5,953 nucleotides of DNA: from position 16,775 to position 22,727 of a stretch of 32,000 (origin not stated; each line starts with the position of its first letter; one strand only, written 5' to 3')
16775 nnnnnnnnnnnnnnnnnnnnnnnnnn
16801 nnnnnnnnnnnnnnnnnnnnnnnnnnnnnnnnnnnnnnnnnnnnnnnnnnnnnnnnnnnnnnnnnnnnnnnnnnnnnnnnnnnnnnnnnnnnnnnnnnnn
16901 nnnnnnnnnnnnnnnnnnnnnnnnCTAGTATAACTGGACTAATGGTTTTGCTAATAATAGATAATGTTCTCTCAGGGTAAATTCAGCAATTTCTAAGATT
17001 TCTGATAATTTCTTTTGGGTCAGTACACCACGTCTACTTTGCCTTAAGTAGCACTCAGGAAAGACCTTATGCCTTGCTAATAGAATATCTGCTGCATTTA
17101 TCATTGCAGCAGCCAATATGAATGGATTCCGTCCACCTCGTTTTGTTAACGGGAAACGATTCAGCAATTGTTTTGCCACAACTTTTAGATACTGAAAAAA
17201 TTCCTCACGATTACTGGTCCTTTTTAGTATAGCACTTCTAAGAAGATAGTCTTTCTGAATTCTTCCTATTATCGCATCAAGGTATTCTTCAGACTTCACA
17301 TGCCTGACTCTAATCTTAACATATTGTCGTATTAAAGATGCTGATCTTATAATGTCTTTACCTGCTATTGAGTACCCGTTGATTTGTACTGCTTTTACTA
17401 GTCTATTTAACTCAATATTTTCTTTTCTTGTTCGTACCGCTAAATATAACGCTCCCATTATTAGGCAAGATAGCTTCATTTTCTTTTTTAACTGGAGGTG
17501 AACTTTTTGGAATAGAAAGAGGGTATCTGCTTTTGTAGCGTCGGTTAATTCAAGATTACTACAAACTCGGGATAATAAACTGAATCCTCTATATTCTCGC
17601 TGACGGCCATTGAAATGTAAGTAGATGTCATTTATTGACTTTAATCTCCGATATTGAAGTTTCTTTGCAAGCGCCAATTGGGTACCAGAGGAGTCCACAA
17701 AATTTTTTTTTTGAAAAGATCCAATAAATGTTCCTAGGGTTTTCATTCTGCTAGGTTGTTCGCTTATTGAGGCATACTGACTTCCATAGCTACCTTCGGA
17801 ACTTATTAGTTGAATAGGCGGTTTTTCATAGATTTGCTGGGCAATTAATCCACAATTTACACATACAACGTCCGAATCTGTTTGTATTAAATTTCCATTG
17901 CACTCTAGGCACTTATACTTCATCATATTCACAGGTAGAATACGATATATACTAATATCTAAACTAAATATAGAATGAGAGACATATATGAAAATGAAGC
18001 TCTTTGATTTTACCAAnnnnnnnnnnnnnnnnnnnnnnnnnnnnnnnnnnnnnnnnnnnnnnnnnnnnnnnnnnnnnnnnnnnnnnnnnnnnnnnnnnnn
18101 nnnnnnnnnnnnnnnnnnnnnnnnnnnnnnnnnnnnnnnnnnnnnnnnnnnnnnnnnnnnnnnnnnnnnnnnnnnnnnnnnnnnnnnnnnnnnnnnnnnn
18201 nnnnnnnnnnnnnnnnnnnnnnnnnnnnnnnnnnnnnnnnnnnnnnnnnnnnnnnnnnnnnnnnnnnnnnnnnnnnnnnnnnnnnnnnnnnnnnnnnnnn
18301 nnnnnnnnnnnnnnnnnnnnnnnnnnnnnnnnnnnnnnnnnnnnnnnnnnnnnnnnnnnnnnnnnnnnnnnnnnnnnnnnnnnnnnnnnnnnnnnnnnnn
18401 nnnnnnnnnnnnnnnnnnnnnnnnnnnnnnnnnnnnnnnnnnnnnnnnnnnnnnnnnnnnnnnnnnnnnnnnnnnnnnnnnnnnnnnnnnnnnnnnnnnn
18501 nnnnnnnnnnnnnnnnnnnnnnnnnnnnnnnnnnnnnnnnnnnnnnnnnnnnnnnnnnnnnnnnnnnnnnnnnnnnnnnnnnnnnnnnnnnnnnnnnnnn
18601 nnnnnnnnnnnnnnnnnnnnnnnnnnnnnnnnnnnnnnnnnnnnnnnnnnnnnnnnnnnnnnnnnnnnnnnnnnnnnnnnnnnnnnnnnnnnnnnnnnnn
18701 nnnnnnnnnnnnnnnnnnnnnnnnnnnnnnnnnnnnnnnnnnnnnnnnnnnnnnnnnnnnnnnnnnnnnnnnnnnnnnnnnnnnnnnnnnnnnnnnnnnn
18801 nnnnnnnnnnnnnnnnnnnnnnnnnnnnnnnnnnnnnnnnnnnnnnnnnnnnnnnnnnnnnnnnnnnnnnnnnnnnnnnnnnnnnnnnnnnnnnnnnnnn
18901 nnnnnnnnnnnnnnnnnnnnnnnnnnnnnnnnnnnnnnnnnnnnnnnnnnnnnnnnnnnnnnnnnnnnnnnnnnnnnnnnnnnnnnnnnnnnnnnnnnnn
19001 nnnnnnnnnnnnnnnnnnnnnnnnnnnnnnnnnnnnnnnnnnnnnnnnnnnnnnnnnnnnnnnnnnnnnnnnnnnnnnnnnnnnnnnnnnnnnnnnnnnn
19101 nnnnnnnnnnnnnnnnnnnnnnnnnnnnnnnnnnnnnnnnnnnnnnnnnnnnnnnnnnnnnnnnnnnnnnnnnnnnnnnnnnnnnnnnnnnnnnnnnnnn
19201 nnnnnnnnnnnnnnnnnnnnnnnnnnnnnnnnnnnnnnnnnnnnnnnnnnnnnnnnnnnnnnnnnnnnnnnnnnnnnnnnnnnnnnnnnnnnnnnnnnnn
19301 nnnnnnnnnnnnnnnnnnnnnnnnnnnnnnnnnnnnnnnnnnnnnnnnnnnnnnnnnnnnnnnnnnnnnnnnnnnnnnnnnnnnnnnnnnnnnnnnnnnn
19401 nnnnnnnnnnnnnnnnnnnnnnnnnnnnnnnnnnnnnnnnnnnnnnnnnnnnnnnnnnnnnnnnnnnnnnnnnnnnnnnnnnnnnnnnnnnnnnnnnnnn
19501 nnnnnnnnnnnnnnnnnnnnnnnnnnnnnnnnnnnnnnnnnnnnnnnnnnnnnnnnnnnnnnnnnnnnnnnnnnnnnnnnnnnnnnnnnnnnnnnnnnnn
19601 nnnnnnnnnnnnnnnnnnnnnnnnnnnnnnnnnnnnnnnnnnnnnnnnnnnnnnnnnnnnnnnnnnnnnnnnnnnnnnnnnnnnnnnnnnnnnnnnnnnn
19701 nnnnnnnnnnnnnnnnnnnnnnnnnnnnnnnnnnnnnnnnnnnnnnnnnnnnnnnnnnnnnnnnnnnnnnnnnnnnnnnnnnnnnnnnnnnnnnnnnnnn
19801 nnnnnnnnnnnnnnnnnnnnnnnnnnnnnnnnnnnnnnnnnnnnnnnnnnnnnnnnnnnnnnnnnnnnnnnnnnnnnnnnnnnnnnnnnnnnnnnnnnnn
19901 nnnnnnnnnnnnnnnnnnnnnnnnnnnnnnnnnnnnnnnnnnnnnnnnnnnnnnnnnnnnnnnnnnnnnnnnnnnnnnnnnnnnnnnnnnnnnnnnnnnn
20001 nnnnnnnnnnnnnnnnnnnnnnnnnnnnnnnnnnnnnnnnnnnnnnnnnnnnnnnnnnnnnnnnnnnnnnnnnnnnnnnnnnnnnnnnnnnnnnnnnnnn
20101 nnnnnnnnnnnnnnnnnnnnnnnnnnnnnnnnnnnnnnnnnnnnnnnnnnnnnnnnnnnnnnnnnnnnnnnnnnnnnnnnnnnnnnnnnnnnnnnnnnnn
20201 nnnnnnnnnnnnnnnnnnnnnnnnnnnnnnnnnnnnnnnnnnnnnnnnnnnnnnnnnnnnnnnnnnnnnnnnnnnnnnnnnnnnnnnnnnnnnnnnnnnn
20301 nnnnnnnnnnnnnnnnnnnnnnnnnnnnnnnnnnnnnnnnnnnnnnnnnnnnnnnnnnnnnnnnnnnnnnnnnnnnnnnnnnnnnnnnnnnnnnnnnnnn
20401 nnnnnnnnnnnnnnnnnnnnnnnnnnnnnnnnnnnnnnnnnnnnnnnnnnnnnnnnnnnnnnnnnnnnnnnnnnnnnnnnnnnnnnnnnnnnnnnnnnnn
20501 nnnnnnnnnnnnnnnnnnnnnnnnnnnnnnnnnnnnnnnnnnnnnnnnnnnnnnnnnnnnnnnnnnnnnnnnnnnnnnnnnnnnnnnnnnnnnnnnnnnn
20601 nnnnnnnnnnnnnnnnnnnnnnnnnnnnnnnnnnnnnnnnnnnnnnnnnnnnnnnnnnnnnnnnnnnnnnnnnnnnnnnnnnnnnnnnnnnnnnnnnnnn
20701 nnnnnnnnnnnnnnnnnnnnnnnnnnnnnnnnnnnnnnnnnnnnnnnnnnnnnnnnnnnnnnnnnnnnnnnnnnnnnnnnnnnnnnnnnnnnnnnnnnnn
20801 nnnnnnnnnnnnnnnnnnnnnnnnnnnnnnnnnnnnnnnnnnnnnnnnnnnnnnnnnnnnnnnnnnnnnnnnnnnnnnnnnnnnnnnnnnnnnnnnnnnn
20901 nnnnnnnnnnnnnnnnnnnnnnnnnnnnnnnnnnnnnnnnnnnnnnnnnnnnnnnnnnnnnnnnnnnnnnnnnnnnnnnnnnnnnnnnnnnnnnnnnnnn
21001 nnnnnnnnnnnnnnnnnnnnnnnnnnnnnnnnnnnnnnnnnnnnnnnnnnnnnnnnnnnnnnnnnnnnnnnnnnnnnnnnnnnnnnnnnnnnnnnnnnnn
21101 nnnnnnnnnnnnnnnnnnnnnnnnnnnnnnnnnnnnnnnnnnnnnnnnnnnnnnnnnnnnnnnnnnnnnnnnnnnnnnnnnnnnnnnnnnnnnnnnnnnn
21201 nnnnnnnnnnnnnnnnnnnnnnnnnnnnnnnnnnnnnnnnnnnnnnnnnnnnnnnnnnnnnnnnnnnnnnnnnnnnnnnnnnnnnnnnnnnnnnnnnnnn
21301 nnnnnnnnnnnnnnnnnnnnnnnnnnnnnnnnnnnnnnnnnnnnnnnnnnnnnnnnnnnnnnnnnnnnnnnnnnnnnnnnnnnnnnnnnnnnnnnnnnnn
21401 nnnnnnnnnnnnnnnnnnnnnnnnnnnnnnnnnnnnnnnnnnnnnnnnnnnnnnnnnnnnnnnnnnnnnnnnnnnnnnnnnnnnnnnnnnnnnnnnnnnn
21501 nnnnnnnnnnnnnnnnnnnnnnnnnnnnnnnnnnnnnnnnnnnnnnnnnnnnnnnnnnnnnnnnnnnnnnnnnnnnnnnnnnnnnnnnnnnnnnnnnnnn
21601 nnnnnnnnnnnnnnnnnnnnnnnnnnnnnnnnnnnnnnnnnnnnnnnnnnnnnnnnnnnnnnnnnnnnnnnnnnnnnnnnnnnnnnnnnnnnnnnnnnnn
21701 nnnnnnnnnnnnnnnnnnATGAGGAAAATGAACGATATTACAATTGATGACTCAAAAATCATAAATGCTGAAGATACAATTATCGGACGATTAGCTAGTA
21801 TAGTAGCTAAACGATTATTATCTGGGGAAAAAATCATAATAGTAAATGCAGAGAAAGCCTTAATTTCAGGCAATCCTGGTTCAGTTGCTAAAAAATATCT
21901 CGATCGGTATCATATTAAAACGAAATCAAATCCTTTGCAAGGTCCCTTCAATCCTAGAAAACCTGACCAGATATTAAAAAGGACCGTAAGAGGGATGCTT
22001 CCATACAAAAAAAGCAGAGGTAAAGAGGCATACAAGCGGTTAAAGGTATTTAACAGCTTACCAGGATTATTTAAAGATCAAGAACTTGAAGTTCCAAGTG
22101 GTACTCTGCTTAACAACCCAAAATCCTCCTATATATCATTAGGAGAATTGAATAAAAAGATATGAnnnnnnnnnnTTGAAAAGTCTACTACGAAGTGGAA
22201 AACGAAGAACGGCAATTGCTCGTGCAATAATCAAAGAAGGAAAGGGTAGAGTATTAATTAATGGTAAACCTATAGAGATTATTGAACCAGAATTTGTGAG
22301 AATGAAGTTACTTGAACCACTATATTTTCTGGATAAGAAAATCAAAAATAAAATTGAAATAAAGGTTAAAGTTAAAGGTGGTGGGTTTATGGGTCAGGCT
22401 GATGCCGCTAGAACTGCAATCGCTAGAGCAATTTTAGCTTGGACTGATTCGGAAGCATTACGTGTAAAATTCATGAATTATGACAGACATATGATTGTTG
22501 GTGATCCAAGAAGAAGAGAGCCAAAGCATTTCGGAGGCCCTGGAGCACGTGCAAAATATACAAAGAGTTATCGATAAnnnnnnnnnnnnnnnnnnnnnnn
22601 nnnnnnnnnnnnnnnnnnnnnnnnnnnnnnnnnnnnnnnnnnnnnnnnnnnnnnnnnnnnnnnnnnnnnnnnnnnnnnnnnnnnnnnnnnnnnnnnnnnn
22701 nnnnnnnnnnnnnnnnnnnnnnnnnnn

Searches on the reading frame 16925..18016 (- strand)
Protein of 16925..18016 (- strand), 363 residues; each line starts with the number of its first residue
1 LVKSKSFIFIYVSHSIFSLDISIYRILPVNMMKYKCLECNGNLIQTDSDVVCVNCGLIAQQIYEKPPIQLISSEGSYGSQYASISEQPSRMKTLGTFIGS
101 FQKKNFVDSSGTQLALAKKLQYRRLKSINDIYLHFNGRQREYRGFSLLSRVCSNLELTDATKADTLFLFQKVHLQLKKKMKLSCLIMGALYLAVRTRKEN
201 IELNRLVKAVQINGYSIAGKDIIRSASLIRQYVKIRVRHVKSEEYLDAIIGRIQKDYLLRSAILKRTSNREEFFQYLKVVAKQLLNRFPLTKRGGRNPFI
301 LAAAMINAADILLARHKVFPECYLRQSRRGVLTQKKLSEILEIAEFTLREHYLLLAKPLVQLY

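Call 68: search_protein_families(library=pfam, proteins=[window:16925-18016:-], max_evalue=0.01)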
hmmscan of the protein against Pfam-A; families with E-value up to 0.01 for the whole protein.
window:16925-18016:- (363 aa): 2 families
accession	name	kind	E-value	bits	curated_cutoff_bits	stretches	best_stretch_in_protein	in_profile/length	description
PF00382.24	TFIIB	-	0.00014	22.2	23.6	0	145-217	9-82/92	Transcription factor TFIIB repeat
PF08792.16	A2L_zn_ribbon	-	0.0032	17.6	22.9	1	34-60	4-32/33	A2L zinc ribbon domain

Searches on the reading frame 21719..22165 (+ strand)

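Call 8: search_protein_families(library=pfam, proteins=[window:21719-22165:+])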
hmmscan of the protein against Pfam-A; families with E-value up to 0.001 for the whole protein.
window:21719-22165:+ (148 aa): 1 family
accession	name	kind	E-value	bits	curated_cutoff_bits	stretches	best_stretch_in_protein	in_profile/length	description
PF00572.24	Ribosomal_L13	-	1.7e-20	73.7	23.8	1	14-112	5-114/119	Ribosomal protein L13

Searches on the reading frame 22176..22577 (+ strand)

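Call 8: search_protein_families(library=pfam, proteins=[window:22176-22577:+])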
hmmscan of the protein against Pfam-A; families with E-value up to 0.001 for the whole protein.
window:22176-22577:+ (133 aa): 1 family
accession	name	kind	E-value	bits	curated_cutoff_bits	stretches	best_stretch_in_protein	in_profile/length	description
PF00380.25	Ribosomal_S9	-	3.4e-37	128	22.5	1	8-133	1-121/121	Ribosomal protein S9/S16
